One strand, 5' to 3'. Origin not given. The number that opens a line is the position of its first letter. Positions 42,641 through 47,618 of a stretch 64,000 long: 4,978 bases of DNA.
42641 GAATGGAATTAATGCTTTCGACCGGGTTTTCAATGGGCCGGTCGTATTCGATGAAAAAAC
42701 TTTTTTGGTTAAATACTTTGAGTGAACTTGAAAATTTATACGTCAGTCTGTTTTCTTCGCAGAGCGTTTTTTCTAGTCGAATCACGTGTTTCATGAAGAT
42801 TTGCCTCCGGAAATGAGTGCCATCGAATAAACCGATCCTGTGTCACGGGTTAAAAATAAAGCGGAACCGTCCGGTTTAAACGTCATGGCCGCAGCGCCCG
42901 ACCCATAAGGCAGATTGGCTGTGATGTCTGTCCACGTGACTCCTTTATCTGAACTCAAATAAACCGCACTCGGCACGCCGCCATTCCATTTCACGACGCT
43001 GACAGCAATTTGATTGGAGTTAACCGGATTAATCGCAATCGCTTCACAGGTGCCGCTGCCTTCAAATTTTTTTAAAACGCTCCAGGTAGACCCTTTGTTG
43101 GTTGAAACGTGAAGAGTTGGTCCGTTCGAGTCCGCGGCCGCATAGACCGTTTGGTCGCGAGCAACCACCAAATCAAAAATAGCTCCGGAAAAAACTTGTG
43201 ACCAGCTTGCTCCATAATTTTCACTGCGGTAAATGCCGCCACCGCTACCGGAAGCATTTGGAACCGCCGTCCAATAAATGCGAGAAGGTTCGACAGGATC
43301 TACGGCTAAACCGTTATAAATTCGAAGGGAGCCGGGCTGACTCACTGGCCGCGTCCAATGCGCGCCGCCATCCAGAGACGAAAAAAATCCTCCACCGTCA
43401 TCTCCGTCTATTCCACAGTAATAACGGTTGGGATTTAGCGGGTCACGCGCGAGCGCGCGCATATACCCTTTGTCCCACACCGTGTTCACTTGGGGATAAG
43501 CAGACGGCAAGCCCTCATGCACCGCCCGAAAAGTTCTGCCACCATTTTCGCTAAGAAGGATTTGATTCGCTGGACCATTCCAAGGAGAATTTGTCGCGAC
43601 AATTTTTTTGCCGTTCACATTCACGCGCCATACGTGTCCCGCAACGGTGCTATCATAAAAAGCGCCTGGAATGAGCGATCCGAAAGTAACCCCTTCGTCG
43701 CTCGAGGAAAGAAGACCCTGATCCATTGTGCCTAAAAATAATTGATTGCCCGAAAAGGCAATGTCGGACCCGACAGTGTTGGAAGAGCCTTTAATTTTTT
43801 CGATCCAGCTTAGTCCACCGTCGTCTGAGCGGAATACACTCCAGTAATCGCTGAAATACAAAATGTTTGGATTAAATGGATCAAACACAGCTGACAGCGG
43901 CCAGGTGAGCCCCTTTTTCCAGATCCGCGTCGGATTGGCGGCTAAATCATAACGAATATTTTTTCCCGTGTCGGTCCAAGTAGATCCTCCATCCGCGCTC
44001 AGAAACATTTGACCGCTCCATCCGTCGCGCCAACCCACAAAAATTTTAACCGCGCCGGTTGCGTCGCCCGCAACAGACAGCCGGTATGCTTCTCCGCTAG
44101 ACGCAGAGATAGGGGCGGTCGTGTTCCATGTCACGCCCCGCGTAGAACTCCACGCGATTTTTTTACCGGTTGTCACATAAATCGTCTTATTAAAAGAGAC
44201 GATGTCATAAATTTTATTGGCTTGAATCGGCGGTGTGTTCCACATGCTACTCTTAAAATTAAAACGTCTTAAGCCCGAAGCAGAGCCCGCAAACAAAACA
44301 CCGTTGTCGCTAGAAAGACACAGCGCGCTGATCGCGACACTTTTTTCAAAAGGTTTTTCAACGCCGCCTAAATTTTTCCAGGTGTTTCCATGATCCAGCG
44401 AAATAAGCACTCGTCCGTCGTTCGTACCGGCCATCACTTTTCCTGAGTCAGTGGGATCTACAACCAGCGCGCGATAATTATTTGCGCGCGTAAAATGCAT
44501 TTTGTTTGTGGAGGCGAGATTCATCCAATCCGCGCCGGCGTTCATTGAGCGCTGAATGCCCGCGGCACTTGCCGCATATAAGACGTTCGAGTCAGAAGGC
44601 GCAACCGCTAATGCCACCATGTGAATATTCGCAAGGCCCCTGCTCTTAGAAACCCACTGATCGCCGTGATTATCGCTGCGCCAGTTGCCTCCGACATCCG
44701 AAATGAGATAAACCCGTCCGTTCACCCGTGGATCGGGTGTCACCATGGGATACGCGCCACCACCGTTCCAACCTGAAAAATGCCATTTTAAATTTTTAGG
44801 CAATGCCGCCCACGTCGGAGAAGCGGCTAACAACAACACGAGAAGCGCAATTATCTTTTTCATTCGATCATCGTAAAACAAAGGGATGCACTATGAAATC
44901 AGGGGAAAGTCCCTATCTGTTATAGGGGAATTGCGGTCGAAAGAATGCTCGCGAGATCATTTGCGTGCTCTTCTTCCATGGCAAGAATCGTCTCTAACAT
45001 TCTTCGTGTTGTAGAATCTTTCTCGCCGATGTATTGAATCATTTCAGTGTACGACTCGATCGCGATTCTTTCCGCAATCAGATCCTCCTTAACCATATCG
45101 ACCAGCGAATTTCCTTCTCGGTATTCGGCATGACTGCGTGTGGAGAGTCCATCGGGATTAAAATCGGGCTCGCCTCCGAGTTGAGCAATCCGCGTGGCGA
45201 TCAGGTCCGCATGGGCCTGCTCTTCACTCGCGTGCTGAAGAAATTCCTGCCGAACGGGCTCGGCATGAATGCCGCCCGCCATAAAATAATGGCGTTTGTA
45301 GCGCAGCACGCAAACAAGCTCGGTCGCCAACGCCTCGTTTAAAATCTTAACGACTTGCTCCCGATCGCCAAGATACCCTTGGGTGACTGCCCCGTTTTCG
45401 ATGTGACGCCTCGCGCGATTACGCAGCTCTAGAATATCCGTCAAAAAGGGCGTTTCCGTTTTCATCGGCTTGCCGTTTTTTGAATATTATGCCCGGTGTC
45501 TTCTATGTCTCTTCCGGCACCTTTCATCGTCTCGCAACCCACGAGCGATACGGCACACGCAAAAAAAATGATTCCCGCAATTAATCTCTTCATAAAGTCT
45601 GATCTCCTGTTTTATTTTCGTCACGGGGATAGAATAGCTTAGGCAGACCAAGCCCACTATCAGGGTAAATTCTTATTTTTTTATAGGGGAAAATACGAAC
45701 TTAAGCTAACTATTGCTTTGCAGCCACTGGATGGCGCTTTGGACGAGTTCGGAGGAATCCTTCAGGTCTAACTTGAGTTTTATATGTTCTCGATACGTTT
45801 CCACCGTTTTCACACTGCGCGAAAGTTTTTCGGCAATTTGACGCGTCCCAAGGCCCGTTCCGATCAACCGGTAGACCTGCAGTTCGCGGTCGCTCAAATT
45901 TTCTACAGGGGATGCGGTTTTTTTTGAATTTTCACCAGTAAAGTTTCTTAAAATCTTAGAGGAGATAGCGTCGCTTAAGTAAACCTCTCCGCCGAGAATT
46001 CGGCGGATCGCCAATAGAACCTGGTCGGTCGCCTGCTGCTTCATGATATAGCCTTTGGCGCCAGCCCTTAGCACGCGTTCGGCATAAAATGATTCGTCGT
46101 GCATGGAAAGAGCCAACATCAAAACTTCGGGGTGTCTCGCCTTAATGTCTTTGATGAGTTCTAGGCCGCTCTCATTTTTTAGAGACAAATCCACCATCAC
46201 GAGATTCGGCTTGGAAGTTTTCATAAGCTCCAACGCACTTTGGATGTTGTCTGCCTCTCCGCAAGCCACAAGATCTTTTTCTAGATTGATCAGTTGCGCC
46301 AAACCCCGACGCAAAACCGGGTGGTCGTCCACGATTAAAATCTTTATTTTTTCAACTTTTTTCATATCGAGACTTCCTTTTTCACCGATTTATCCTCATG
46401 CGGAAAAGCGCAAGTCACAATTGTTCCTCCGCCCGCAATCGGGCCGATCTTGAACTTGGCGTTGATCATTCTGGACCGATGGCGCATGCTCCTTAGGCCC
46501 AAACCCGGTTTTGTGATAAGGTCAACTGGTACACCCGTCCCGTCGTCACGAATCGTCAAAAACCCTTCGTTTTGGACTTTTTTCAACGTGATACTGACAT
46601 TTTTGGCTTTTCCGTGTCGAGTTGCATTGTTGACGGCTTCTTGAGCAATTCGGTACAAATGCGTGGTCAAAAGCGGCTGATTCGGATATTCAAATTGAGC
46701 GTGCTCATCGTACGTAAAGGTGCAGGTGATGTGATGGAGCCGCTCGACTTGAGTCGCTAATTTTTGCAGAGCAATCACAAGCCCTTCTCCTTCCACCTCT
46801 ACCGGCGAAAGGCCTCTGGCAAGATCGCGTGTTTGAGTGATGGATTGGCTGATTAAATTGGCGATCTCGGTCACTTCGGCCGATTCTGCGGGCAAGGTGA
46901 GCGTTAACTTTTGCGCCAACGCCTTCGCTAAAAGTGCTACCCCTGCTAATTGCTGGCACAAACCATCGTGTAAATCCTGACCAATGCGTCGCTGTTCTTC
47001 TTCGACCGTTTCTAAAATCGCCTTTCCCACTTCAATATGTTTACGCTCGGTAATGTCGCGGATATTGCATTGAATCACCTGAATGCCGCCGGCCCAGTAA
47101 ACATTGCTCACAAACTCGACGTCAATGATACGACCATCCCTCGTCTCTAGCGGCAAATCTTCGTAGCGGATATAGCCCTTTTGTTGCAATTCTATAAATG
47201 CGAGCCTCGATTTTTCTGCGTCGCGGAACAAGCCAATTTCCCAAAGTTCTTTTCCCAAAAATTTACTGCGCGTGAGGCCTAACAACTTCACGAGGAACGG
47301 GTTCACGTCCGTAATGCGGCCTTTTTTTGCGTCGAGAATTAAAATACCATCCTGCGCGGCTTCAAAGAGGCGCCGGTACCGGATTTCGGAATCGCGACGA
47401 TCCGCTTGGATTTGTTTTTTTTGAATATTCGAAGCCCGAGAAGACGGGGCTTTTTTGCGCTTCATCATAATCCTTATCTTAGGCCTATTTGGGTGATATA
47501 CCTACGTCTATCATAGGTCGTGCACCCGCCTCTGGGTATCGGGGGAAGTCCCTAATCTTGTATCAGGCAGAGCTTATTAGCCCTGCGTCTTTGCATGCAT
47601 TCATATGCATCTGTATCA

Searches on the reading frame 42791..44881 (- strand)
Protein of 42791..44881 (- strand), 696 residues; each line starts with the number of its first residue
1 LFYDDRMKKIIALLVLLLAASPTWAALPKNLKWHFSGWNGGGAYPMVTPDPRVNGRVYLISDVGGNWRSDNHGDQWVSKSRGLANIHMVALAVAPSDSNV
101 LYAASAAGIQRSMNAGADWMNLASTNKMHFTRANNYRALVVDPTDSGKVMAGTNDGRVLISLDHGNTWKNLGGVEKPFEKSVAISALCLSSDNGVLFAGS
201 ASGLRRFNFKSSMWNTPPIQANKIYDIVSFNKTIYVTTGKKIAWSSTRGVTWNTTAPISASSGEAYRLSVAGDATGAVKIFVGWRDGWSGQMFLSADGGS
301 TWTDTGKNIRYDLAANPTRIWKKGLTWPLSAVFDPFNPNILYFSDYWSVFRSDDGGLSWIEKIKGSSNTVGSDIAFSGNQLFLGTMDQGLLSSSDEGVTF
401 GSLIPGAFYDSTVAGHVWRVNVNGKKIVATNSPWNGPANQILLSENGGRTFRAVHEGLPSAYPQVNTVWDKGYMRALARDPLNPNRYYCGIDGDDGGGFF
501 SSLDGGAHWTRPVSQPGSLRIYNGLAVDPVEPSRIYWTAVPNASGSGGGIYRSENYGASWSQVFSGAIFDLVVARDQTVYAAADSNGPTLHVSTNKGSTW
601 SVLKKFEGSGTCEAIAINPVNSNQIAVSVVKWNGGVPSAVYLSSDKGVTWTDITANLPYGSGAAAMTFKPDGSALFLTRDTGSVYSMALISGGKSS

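Call 34: search_protein_families(library=pfam, proteins=[window:42791-44881:-], max_evalue=0.00001)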
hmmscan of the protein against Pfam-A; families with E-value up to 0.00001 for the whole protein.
window:42791-44881:- (696 aa): 2 families
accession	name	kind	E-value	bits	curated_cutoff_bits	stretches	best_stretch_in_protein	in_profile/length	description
PF15902.12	Sortilin-Vps10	-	2.9e-24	86.1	33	0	590-679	3-86/446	Sortilin, neurotensin receptor 3,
PF24316.1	Tli3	-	9.6e-07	29.6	27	0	298-327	28-57/129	T6SS Tli3 immunity protein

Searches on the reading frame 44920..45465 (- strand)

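Call 48: search_protein_families(library=pfam, proteins=[window:44920-45465:-], max_evalue=0.1)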
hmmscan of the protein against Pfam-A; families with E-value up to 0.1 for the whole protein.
window:44920-45465:- (181 aa): 6 families
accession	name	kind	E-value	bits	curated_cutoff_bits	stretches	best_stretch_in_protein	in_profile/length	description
PF00210.30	Ferritin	-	4e-25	88.8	24.5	1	40-176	2-137/142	Ferritin-like domain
PF02915.23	Rubrerythrin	-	1.7e-08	35.3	22.8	1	40-173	1-135/137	Rubrerythrin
PF13668.12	Ferritin_2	-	0.0018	18.8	24.7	1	39-174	3-135/138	Ferritin-like domain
PF05974.18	DUF892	-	0.031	14.7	23.7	1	62-177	27-152/159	Domain of unknown function (DUF892)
PF09537.16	DUF2383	-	0.038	14.6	30.8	0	68-111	29-71/111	Domain of unknown function (DUF2383)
PF04305.20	DUF455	-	0.064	13.3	34.3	0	69-167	93-192/247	Protein of unknown function (DUF455)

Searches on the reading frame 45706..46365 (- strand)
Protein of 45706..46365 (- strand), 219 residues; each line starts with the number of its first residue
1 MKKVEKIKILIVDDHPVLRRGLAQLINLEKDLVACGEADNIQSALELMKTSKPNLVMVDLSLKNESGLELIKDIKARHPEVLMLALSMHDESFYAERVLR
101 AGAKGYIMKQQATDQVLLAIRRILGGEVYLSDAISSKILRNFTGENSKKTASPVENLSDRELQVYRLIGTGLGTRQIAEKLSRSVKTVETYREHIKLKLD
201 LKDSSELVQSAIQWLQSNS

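Call 48: search_protein_families(library=pfam, proteins=[window:45706-46365:-], max_evalue=0.1)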
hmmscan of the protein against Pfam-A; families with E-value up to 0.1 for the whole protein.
window:45706-46365:- (219 aa): 6 families
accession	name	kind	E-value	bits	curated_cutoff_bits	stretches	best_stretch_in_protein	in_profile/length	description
PF00072.30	Response_reg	-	2.8e-26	92.3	30.2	1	9-120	1-110/111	Response regulator receiver domain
PF00196.25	GerE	-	2.7e-13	49.7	23.5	1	156-211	2-57/57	Bacterial regulatory proteins, luxR family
PF08281.18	Sigma70_r4_2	-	0.0017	18.4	25.7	1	155-199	9-54/54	Sigma-70, region 4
PF24048.1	LRR_NXF1-5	-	0.041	13.9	30.5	1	39-89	40-90/142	NXF1/2/3/5 leucine-rich repeat domain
PF14696.12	Glyoxalase_5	-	0.089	13.4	27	0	75-133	68-126/139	Hydroxyphenylpyruvate dioxygenase, HPPD, N-terminal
PF13936.12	HTH_38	-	0.092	12.9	27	0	164-189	13-38/44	Helix-turn-helix domain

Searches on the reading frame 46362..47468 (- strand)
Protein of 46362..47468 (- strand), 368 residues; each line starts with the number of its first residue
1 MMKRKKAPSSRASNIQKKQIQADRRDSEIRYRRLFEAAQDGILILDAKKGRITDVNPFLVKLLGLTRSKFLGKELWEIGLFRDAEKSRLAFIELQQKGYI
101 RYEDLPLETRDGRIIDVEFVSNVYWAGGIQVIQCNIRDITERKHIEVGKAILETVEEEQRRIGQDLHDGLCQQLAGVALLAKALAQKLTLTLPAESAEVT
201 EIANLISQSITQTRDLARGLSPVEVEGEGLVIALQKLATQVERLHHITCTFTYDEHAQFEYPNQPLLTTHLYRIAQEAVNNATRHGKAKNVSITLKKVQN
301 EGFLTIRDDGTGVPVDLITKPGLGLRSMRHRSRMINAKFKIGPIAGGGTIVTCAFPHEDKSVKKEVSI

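Call 48: search_protein_families(library=pfam, proteins=[window:46362-47468:-], max_evalue=0.1)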
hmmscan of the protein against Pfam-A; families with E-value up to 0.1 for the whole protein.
window:46362-47468:- (368 aa): 8 families
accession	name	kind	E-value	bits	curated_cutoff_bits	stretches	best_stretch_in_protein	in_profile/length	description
PF02518.31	HATPase_c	-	1.1e-11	45.6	26.4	1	269-358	4-110/111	Histidine kinase-, DNA gyrase B-, and HSP90-like ATPase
PF07730.19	HisKA_3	-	4.2e-11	43.7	24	1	158-223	1-66/68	Histidine kinase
PF13188.13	PAS_8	-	2.3e-10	40.5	21.8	1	30-78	2-46/65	PAS domain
PF13426.13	PAS_9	-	8.6e-10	39.3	27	1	40-141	2-103/103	PAS domain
PF00989.32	PAS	-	7.6e-08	32.8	22.6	1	30-139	2-113/113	PAS fold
PF13589.12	HATPase_c_3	-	0.0033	17.9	25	1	277-332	9-63/137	Histidine kinase-, DNA gyrase B-, and HSP90-like ATPase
PF13581.12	HATPase_c_2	-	0.013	16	27.4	1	274-321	35-87/127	Histidine kinase-like ATPase domain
PF08448.16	PAS_4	-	0.017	15.8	23.1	1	35-78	1-43/110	PAS fold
